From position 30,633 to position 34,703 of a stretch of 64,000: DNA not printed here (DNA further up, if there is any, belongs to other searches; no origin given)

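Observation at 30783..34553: Seamless fusion of an AI-2E-family secondary transporter to a P-type ATPase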

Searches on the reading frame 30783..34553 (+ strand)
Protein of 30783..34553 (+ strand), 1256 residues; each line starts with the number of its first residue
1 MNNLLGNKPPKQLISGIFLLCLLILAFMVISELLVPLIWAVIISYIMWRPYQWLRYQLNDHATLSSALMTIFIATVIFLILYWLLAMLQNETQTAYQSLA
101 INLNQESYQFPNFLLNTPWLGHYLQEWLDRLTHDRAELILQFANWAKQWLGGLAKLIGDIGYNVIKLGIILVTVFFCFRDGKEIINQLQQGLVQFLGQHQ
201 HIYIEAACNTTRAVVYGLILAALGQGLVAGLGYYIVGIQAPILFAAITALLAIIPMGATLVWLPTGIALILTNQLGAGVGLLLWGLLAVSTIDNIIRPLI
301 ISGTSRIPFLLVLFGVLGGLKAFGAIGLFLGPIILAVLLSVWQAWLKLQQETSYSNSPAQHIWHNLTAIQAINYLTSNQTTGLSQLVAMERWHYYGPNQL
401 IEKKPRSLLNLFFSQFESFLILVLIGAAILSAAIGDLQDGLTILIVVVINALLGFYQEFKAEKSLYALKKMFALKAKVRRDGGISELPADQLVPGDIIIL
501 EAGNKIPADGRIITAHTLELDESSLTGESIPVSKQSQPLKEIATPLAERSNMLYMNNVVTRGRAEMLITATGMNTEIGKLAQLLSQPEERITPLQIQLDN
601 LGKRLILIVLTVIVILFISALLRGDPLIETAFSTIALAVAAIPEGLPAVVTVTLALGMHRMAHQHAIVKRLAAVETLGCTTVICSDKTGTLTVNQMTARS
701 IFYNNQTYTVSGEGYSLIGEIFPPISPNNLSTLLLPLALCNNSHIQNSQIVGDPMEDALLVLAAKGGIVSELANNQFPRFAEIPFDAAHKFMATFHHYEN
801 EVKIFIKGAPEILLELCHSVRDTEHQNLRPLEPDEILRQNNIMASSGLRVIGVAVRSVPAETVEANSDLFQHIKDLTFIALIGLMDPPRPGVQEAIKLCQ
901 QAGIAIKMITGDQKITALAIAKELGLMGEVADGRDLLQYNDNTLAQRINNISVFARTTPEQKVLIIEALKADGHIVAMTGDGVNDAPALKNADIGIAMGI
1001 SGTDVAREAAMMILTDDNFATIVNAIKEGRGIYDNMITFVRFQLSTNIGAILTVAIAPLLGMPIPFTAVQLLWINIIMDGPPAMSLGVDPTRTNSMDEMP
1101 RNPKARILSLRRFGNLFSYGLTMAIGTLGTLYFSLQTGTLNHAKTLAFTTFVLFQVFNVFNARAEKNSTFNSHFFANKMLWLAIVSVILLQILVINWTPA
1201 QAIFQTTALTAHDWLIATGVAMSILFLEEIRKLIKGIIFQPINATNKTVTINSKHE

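Call 3: search_protein_families(library=pfam, proteins=[window:30783-34553:+], max_evalue=0.01)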
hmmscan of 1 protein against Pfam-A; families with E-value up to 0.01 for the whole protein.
window:30783-34553:+ (1256 aa): 8 families
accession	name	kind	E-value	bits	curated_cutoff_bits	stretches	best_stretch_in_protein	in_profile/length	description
PF00122.25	E1-E2_ATPase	-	7.5e-57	192.2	28.1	1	472-664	3-181/181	E1-E2 ATPase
PF00689.26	Cation_ATPase_C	-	4.6e-50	170.2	27.3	1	1063-1234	1-175/175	Cation transporting ATPase, C-terminus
PF01594.21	AI-2E_transport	-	2.1e-37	129.5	34.3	1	17-345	5-326/327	AI-2E family transporter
PF00702.32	Hydrolase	-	6.4e-19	69.5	26.4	1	683-993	4-191/191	haloacid dehalogenase-like hydrolase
PF13246.12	Cation_ATPase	-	1.1e-17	64.3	21.7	1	738-819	1-90/91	Cation transport ATPase (P-type)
PF00690.31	Cation_ATPase_N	-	2.4e-16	59.6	20.4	1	363-431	1-69/69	Cation transporter/ATPase, N-terminus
PF12710.13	HAD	-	0.0013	19.6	27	1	885-990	86-189/189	haloacid dehalogenase-like hydrolase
PF08282.18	Hydrolase_3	-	0.0054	16.9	20.9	0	966-1026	196-255/255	haloacid dehalogenase-like hydrolase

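Call 4: search_protein_families(library=ncbifam, proteins=[window:30783-34553:+], max_evalue=0.001)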
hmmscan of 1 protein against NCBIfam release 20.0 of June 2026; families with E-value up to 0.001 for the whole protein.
window:30783-34553:+ (1256 aa): 23 families
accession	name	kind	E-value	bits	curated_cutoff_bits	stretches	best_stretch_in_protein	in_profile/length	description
TIGR01522.1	ATPase-IIA2_Ca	equivalog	7.8e-236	784.8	798.3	1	365-1234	6-849/854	calcium-transporting P-type ATPase, PMR1-type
TIGR01116.1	ATPase-IIA1_Ca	equivalog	1.4e-187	625.4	703.4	1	414-1234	3-797/799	calcium-translocating P-type ATPase, SERCA-type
TIGR01517.1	ATPase-IIB_Ca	equivalog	4.9e-159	531.2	507.05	1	364-1230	36-875/882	calcium-translocating P-type ATPase, PMCA-type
TIGR01647.1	ATPase-IIIA_H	equivalog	1.1e-141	473.5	615.5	2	382-706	1-312/755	plasma-membrane proton-efflux P-type ATPase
TIGR01106.1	ATPase-IIC_X-K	subfamily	1.1e-136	457.2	946.1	3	376-931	30-612/997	Na,H/K antiporter P-type ATPase subunit alpha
TIGR01523.1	ATPase-IID_K-Na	equivalog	4.2e-135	451.7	645.05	3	740-1143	440-869/997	potassium/sodium efflux P-type ATPase, fungal-type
TIGR01524.1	ATPase-IIIB_Mg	equivalog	8.3e-116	387.9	610.75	1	378-1223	29-850/867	magnesium-translocating P-type ATPase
NF011702.0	PRK15122.1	subfamily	2.1e-102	343.6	975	1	377-1220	44-886/907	magnesium-translocating P-type ATPase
TIGR01494.1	ATPase_P-type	subfamily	2.4e-98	329.7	62.3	4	950-1069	362-475/478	HAD-IC family P-type ATPase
TIGR01657.1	P-ATPase-V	hypoth_equivalog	2.2e-74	250.7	618.25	2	343-927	95-698/1055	ATP13A2 family polyamine export P-type ATPase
TIGR01525.1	ATPase-IB_hvy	subfamily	4.4e-70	237.1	346.25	3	425-702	6-270/560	heavy metal translocating P-type ATPase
TIGR01512.1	ATPase-IB2_Cd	subfamily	1.4e-56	192.2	313.5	3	424-701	5-255/494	cadmium family heavy metal-translocating P-type ATPase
TIGR01511.1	ATPase-IB1_Cu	subfamily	3.1e-45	155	397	3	443-700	49-281/542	copper-translocating P-type ATPase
TIGR01497.1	kdpB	equivalog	1e-44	152.8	527.9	2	470-699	102-318/675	potassium-transporting ATPase subunit KdpB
NF008262.1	PRK11033.1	equivalog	1.6e-43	149.3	1005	2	424-697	181-442/731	zinc/cadmium/mercury/lead-transporting ATPase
NF008216.0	PRK10983.1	equivalog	4.8e-34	118.2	305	1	10-353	11-352/370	AI-2E family transporter YdiK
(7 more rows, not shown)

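Call 7: find_related_loci(query=window:30783-34550:+, collection=genome_contigs, flank=6000)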
Query window:30783-34550:+ (1256 aa) in genome_contigs; peptide patterns used: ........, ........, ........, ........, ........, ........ (x = any residue, [..] = any of these).
28 stretches matched a pattern; 14 encode a relative of the query (tblastn E <= 1e-3); 14 distinct loci.
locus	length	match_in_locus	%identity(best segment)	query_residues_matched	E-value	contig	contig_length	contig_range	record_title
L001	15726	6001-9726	72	1-1240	0e+0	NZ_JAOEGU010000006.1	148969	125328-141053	Methylobacter psychrophilus strain Z-0021 NODE_6_length_148969_cov_9.920493, whole genome shotgun sequence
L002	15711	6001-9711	72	1-1238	0e+0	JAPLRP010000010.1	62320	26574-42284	MAG: Methylococcales bacterium isolate LacPavin_0419_WC70S_MAG_40_16 LacPavin_0419_WC70S_scaffold_1244893, whole genome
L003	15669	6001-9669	73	1-1224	0e+0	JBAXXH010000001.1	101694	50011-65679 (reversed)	MAG: Methylococcaceae bacterium isolate ELA734 MAG734_1, whole genome shotgun sequence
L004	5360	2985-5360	83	1-792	0e+0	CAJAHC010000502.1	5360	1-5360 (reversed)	MAG: uncultured Methylococcaceae bacterium isolate Loc090907-8m_bin-840 genome assembly, contig: bin-840:502/671, whole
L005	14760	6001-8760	67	326-1234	0e+0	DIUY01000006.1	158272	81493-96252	MAG TPA_asm: Methylococcaceae bacterium UBA6146 UBA6146_contig_4906, whole genome shotgun sequence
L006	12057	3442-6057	63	345-1232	0e+0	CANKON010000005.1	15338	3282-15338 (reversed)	MAG: Methylococcaceae bacterium isolate RH-9nov16-326 genome assembly, contig: RH-9nov16-C-C8046, whole genome shotgun s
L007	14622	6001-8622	63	363-1234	0e+0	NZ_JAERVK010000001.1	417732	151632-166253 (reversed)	Candidatus Methylomicrobium oryzae strain RS1 NODE_1_length_417732_cov_114.523864, whole genome shotgun sequence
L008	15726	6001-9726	69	1-1234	0e+0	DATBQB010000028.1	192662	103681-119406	MAG TPA_asm: Methylobacter sp. isolate SMAG_U4092 k141_1156801, whole genome shotgun sequence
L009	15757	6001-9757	75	1-1235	0e+0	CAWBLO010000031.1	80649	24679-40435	MAG: uncultured Gammaproteobacteria bacterium isolate MFD02979.bin.2.136 genome assembly, contig: contig_52772, whole ge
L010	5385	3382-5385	62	7-664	0e+0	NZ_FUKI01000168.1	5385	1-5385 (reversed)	Crenothrix polyspora isolate RSM_CP1, whole genome shotgun sequence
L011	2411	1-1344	85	809-1256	0e+0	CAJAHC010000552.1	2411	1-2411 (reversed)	MAG: uncultured Methylococcaceae bacterium isolate Loc090907-8m_bin-840 genome assembly, contig: bin-840:552/671, whole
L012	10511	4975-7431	36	382-1222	8e-147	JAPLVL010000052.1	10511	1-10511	MAG: Candidatus Berkelbacteria bacterium isolate LacPavin_0818_WC55_MAG_43_8 LacPavin_0818_WC55_scaffold_1022271, whole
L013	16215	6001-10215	41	26-1248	0e+0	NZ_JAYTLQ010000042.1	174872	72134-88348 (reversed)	MAG: Crenothrix sp. isolate GFS_3372 GFS_3372_41, whole genome shotgun sequence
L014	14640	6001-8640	65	360-1237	0e+0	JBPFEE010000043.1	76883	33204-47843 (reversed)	MAG: Methylomicrobium sp. isolate Soil4ABin1 k141_80051, whole genome shotgun sequence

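Call 26: list_cluster_members(proteins=[P0121, P0129, P0159, window:30783-34550:+])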
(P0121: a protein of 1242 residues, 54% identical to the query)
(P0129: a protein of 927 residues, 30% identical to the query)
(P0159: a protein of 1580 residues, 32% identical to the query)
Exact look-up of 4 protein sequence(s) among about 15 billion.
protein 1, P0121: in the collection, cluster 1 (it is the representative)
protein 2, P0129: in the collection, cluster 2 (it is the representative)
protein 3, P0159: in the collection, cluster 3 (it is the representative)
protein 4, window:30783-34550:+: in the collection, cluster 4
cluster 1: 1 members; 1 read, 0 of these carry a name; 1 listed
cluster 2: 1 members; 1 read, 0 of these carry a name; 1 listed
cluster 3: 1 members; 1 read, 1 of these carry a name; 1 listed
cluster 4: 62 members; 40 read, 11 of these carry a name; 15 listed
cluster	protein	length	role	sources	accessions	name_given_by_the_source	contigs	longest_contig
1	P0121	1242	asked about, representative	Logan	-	-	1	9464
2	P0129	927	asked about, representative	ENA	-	-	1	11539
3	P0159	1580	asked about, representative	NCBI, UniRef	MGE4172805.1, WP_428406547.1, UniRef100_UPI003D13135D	MAG: HAD-IC family P-type ATPase [Methylocystis sp.] | HAD-IC family P-type ATPase n=1 Tax=Methylocystis sp. TaxID=1911079 RepID=UPI003D13135D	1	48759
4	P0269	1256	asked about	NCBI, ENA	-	-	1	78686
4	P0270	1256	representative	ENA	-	-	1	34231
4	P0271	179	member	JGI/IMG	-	-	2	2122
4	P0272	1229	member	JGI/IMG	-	Ca2+-transporting ATPase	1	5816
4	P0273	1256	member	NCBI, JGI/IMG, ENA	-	Ca2+-transporting ATPase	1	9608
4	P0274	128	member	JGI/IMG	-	Ca2+-transporting ATPase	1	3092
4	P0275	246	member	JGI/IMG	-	Ca2+-transporting ATPase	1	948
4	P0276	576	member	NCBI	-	-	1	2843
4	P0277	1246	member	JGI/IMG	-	Ca2+-transporting ATPase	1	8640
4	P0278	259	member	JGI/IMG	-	-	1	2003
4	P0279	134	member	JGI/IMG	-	Ca2+-transporting ATPase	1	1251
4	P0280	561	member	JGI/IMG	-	Ca2+-transporting ATPase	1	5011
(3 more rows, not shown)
